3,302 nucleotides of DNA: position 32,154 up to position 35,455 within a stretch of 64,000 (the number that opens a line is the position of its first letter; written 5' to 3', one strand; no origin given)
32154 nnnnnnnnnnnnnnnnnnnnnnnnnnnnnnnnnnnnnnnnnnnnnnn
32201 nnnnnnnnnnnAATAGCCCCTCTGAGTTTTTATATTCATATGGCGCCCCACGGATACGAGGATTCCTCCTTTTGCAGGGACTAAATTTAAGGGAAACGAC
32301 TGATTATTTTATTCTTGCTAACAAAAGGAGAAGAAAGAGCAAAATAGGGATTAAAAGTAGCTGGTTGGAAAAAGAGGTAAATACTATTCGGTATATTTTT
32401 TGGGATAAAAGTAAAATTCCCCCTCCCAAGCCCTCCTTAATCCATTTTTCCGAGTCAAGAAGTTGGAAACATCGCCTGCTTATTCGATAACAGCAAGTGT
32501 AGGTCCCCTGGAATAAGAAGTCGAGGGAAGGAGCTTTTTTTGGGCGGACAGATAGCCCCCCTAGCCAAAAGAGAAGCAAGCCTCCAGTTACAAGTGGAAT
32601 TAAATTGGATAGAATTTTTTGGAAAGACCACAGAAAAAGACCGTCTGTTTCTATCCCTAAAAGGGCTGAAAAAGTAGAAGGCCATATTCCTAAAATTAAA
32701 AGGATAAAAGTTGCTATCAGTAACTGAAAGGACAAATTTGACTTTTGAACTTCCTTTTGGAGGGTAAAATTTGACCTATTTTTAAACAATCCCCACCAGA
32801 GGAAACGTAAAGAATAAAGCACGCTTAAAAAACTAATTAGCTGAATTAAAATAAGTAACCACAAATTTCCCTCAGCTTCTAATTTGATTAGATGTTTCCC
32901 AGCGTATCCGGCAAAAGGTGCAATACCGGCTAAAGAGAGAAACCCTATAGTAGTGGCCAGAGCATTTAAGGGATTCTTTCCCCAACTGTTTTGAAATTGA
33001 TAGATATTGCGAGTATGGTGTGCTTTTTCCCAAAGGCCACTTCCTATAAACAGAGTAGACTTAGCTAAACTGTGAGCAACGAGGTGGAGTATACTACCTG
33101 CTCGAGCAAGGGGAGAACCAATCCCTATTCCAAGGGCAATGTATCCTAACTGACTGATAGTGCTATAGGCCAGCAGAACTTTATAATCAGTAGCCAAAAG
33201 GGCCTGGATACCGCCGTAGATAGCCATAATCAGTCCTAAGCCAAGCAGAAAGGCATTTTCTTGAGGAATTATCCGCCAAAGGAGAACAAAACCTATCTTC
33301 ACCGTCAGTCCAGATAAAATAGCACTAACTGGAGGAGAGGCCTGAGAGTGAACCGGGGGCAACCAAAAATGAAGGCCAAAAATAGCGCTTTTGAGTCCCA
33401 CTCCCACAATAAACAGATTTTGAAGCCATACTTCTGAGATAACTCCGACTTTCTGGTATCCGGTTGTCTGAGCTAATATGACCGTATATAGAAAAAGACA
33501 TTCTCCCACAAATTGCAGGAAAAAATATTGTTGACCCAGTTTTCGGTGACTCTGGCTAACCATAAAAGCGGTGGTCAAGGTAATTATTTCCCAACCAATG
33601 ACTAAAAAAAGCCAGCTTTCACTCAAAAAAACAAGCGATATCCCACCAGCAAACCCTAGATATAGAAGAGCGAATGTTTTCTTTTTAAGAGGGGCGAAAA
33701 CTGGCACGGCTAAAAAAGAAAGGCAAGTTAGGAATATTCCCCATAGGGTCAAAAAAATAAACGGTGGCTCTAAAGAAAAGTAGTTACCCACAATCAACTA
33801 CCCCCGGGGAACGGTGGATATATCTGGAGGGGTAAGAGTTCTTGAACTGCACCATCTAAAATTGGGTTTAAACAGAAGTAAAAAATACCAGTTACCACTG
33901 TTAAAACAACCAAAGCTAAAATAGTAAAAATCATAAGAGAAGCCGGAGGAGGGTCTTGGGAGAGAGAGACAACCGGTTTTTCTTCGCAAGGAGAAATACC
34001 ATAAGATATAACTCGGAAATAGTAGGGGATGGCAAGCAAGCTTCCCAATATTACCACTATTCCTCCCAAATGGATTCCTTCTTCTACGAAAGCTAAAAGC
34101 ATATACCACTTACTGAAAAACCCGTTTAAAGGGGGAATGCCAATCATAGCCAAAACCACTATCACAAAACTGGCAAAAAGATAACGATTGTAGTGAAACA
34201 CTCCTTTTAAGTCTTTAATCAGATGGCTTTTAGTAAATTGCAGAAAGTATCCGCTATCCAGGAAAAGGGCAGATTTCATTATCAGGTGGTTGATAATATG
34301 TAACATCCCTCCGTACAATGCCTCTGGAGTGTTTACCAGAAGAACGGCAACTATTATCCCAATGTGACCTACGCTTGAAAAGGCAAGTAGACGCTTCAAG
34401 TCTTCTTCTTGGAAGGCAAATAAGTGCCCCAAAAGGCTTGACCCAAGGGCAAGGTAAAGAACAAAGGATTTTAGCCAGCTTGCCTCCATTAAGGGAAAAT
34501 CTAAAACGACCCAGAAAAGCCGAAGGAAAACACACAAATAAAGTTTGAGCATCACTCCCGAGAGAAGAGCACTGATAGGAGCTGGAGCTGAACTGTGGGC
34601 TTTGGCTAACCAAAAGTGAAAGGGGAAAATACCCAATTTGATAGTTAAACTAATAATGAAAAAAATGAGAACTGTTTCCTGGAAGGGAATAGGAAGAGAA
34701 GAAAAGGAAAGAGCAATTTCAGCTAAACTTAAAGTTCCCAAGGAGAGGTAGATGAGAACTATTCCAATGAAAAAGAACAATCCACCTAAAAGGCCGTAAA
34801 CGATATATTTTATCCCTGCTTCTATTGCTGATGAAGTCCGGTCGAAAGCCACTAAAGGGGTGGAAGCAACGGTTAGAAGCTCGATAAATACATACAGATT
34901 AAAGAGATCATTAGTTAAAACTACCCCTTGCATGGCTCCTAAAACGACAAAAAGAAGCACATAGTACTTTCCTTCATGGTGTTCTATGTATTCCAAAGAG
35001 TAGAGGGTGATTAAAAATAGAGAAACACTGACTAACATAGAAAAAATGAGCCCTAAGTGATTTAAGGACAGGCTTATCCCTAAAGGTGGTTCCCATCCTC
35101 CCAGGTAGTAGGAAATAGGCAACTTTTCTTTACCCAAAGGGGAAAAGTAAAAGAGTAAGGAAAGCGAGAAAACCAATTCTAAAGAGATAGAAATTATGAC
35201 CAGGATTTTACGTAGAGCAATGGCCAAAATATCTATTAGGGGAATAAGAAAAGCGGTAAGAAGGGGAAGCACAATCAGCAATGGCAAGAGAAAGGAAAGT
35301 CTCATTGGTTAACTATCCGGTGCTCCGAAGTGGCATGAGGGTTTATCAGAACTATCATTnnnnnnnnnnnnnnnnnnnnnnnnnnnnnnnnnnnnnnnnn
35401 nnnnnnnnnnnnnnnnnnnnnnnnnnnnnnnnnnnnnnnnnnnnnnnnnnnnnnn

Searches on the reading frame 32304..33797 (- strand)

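Call 27: search_protein_families(library=pfam, proteins=[window:32304-33797:-], max_evalue=0.00001)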
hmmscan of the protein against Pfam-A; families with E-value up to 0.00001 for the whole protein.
window:32304-33797:- (497 aa): 1 family
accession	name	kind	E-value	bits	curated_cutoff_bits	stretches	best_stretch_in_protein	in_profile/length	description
PF00361.26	Proton_antipo_M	-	1.5e-39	136.4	21.5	1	59-320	1-288/294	NADH:quinone oxidoreductase/Mrp antiporter, TM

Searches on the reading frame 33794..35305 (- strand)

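Call 27: search_protein_families(library=pfam, proteins=[window:33794-35305:-], max_evalue=0.00001)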
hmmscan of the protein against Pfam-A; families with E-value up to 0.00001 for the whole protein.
window:33794-35305:- (503 aa): 2 families
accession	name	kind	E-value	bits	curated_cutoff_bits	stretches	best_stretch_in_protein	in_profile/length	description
PF00361.26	Proton_antipo_M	-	5e-54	183.9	21.5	1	132-422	2-291/294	NADH:quinone oxidoreductase/Mrp antiporter, TM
PF10125.14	NADHdeh_related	-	1.3e-08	34.9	27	1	103-237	58-187/218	NADH dehydrogenase I, subunit N related protein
